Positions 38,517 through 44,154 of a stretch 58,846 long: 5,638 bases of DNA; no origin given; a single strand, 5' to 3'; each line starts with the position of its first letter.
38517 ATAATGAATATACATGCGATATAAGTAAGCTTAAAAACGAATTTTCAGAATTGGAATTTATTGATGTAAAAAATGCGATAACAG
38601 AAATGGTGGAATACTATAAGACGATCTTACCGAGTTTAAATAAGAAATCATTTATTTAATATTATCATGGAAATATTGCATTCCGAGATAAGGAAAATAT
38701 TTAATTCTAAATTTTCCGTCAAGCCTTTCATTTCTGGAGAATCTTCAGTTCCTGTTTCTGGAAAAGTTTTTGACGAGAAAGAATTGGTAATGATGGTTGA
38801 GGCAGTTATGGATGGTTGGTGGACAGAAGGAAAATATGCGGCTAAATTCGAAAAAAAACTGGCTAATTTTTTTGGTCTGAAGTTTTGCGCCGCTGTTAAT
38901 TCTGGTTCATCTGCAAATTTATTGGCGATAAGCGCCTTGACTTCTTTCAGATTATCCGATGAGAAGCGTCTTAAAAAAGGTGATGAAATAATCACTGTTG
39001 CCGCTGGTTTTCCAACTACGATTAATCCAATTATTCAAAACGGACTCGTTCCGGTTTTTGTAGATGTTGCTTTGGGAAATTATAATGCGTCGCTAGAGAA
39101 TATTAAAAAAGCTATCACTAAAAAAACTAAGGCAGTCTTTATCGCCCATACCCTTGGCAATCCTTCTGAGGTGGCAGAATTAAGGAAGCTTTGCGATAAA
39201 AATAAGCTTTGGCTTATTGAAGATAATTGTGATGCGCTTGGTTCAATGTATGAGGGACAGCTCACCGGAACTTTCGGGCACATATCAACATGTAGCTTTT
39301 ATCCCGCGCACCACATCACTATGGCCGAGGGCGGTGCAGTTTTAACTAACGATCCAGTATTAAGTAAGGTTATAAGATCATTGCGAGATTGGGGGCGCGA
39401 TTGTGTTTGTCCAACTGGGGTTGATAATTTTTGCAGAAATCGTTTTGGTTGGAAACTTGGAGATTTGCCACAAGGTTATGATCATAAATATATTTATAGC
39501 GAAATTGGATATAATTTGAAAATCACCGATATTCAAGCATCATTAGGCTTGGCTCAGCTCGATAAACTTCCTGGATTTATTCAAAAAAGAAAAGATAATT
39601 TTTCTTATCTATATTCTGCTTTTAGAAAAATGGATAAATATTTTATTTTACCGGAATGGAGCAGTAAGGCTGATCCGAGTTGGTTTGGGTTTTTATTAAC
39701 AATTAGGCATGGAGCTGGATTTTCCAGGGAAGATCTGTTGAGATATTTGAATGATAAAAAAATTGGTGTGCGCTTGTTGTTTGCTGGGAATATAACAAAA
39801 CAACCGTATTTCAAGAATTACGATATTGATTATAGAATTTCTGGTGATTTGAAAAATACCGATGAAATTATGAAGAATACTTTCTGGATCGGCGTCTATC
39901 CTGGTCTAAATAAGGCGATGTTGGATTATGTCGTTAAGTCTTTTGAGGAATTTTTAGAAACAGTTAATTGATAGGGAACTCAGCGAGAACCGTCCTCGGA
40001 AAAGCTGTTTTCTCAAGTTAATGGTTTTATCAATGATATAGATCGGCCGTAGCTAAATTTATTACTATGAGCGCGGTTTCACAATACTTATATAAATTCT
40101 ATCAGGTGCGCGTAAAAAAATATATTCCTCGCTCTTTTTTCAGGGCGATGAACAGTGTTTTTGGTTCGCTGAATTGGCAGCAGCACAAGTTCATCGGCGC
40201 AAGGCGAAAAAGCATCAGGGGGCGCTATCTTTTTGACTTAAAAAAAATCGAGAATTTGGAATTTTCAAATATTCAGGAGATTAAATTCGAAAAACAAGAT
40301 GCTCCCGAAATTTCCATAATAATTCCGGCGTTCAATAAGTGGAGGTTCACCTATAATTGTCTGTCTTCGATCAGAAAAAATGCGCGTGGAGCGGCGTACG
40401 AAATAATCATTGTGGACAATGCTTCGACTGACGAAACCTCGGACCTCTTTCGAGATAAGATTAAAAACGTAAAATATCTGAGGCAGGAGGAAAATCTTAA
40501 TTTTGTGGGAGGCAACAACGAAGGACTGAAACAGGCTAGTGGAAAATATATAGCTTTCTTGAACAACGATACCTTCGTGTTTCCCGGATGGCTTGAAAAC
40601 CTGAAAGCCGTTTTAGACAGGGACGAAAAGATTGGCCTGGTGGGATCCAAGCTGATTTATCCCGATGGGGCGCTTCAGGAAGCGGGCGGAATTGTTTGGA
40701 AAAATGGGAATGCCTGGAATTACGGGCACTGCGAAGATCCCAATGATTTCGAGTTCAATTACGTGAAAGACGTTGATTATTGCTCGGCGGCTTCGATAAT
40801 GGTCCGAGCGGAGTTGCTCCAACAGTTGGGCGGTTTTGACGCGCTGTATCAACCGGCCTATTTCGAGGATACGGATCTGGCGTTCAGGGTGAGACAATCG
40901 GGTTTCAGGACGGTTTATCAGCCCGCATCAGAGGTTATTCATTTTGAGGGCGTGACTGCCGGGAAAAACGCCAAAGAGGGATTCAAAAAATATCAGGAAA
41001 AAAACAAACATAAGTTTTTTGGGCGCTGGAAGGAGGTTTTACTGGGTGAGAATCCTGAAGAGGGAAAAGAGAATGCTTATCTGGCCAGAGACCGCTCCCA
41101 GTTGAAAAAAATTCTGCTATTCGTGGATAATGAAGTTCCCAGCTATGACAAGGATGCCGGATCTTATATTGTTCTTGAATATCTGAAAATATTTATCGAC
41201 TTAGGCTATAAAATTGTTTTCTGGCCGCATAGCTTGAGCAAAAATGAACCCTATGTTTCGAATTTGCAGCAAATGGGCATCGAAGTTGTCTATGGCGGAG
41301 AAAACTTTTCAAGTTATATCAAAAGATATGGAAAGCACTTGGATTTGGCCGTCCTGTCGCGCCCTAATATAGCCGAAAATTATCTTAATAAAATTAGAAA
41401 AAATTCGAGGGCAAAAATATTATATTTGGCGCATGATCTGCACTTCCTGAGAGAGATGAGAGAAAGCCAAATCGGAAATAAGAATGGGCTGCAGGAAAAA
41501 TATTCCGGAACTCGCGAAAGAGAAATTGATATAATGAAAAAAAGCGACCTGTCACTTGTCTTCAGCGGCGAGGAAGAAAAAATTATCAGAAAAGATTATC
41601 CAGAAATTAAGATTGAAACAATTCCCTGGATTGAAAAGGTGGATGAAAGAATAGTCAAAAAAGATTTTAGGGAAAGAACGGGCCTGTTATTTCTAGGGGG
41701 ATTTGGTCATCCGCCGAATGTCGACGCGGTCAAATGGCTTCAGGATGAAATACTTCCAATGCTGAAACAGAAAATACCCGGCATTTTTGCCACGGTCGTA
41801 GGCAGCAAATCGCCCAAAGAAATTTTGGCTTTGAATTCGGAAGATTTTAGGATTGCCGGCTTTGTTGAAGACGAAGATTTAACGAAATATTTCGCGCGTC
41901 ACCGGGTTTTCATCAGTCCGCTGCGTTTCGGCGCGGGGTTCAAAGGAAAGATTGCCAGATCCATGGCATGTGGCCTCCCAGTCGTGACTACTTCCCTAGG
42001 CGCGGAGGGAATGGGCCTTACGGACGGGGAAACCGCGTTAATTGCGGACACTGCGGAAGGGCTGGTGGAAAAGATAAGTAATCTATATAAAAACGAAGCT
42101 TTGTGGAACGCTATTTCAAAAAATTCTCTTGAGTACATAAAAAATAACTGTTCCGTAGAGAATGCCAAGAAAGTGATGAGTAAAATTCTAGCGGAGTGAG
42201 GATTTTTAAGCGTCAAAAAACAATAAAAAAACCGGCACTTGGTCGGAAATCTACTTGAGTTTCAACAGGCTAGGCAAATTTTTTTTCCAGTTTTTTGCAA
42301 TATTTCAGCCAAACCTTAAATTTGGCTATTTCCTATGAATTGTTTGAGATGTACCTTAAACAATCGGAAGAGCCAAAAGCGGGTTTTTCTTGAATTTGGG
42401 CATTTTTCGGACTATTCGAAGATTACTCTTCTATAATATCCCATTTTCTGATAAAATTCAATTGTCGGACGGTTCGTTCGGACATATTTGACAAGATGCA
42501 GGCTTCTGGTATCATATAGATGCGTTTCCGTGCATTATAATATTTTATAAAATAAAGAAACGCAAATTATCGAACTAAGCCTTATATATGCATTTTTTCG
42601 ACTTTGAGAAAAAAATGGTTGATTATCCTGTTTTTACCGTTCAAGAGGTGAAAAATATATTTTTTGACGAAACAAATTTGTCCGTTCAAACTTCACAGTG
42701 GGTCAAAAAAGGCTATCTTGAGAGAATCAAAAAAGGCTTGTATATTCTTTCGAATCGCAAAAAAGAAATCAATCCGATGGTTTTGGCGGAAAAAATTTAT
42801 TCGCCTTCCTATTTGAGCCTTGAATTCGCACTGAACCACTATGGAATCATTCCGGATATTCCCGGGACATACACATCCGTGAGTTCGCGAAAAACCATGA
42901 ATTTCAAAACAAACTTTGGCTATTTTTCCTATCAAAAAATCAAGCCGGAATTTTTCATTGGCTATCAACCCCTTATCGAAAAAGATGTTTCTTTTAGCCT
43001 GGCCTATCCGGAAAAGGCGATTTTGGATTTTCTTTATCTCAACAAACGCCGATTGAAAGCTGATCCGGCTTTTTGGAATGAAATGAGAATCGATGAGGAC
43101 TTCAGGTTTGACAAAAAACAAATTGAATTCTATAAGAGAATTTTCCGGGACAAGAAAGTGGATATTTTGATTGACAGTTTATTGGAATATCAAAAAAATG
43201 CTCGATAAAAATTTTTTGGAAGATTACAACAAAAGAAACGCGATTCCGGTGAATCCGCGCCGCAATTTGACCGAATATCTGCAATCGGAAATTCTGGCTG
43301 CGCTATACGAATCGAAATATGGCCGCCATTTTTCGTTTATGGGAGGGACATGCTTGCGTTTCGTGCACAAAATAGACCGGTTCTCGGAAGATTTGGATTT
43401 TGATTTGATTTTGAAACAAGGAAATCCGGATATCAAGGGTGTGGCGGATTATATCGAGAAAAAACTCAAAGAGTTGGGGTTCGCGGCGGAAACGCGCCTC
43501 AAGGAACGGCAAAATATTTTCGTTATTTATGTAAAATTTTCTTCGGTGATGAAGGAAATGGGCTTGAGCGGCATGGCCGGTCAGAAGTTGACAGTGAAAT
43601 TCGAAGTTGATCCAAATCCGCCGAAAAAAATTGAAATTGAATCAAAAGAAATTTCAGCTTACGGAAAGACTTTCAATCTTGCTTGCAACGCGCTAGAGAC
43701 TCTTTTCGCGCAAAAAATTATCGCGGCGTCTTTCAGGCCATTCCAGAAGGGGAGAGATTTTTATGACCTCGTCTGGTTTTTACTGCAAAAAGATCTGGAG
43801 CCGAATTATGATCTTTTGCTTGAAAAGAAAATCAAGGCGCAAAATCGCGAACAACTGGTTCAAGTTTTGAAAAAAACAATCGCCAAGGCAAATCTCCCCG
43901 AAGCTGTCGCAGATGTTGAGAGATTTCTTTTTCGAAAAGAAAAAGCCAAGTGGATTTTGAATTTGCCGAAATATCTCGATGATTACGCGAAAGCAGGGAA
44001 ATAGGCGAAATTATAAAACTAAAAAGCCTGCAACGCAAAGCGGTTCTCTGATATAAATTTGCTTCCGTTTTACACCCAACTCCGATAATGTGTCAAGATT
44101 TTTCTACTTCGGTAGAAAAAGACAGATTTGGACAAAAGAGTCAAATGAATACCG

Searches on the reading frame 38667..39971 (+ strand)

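Call 24: search_protein_families(library=pfam, proteins=[window:38667-39971:+], max_evalue=0.0001)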
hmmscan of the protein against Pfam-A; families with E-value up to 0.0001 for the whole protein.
window:38667-39971:+ (434 aa): 3 families
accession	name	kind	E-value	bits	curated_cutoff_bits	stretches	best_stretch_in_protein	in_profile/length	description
PF01041.23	DegT_DnrJ_EryC1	-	2.2e-93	313.8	19.8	1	37-426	5-359/360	DegT/DnrJ/EryC1/StrS aminotransferase family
PF00266.25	Aminotran_5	-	1.4e-06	28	21.5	0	97-194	84-183/371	Aminotransferase class-V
PF01053.26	Cys_Met_Meta_PP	-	1.1e-05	24.6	27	1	60-188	56-175/381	Cys/Met metabolism PLP-dependent enzyme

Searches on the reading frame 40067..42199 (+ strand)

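Call 24: search_protein_families(library=pfam, proteins=[window:40067-42199:+], max_evalue=0.0001)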
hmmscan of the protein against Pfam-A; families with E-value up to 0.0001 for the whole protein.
window:40067-42199:+ (710 aa): 7 families
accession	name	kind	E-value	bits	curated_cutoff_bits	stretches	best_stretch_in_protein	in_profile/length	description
PF00535.33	Glycos_transf_2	-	3.8e-28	99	23.3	1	83-204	1-124/168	Glycosyl transferase family 2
PF13692.12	Glyco_trans_1_4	-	3.1e-24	86.3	27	1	539-676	3-142/142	Glycosyl transferases group 1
PF13641.12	Glyco_tranf_2_3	-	1.6e-16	61.5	27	1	80-299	1-218/230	Glycosyltransferase like family 2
PF00534.26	Glycos_transf_1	-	7.2e-11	42.4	26.4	1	563-687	37-169/172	Glycosyl transferases group 1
PF13524.12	Glyco_trans_1_2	-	1.6e-08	35.1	25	1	566-692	9-130/144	Glycosyl transferase-like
PF10111.15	Glyco_tranf_2_2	-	3.9e-07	30.3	27.3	1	109-278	28-202/276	Glycosyltransferase like family 2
PF13712.12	Glyco_tranf_2_5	-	2.5e-06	27.8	27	1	145-318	40-207/210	Glycosyltransferase like family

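Call 65: search_protein_families(library=ncbifam, proteins=[window:40067-42199:+], max_evalue=0.001)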
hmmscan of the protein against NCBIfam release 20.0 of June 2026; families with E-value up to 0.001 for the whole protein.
window:40067-42199:+ (710 aa): 26 families (the best 25 are shown)
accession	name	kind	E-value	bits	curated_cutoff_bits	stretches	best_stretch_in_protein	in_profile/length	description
TIGR03965.1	mycofact_glyco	equivalog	2e-27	96.2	280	1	76-292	70-280/467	mycofactocin biosynthesis glycosyltransferase MftF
TIGR03087.1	stp1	hypoth_equivalog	4.9e-23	81.9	316.65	1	489-708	169-394/397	TIGR03087 family PEP-CTERM/XrtA system glycosyltransferase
NF007482.0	PRK10073.1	equivalog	8.4e-15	54.6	423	1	77-182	3-109/334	glycosyltransferase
NF053739.1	GlytfEpsEBac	equivalog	2.1e-13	49.9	450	1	80-282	1-192/265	glycosyltransferase EpsE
NF041875.1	EPS_EpsD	equivalog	5.1e-13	49.1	370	1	82-292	1-206/325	exopolysaccharide biosynthesis glycosyltransferase EpsD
NF047683.1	TeichurnBiosyTuaG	equivalog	9.5e-13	48.4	400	1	77-186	3-115/252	teichuronic acid biosynthesis protein TuaG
TIGR04283.1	glyco_like_mftF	equivalog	1.2e-12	47.9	182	1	82-189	1-104/221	TIGR04283 family arsenosugar biosynthesis glycosyltransferase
NF050050.1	ProtGlycPglI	equivalog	3.8e-11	42.9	500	1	80-184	2-109/306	GalNAc(5)-diNAcBac-PP-undecaprenol beta-1,3-glucosyltransferase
NF038299.1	EPS_HpsN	equivalog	1e-09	37.9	425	1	80-300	1-228/317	hormogonium polysaccharide biosynthesis glycosyltransferase HpsN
NF038302.1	EPS_HpsE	equivalog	2.9e-09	36.3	300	1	81-196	2-124/307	hormogonium polysaccharide biosynthesis glycosyltransferase HpsE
TIGR03937.1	PgaC_IcaA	equivalog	3.7e-09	36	422.3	1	68-190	33-157/407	poly-beta-1,6-N-acetyl-D-glucosamine synthase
TIGR04440.1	glyco_TIGR04440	domain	3.3e-08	33.5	70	1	82-197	2-120/215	TIGR00180 family glycosyltransferase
TIGR03469.1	HpnB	hypoth_equivalog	4.6e-08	32.5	379.25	1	75-151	39-112/386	hopene-associated glycosyltransferase HpnB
TIGR03111.1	glyc2_xrt_Gpos1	hypoth_equivalog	1.6e-07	30.5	363.95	1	70-190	40-163/439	TIGR03111 family XrtG-associated glycosyltransferase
TIGR04195.1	S_glycosyl_SunS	equivalog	2.3e-07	30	350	1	67-170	42-143/421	SunS family peptide S-glycosyltransferase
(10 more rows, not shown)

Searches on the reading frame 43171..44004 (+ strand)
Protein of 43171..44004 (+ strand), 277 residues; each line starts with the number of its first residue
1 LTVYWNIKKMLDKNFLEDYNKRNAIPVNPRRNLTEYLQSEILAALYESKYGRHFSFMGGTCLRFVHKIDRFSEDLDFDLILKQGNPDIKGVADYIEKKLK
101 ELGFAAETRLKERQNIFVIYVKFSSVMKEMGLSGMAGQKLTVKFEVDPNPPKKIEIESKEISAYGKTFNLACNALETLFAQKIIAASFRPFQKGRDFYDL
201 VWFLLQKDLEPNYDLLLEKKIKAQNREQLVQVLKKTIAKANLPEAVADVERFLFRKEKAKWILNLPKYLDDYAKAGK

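Call 24: search_protein_families(library=pfam, proteins=[window:43171-44004:+], max_evalue=0.0001)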
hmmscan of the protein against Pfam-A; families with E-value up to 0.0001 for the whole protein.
window:43171-44004:+ (277 aa): 1 family
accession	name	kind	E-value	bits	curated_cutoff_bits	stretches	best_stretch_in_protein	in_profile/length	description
PF08843.17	AbiEii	-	4e-25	89.6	22.5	1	41-234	2-192/238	Nucleotidyl transferase AbiEii toxin, Type IV TA system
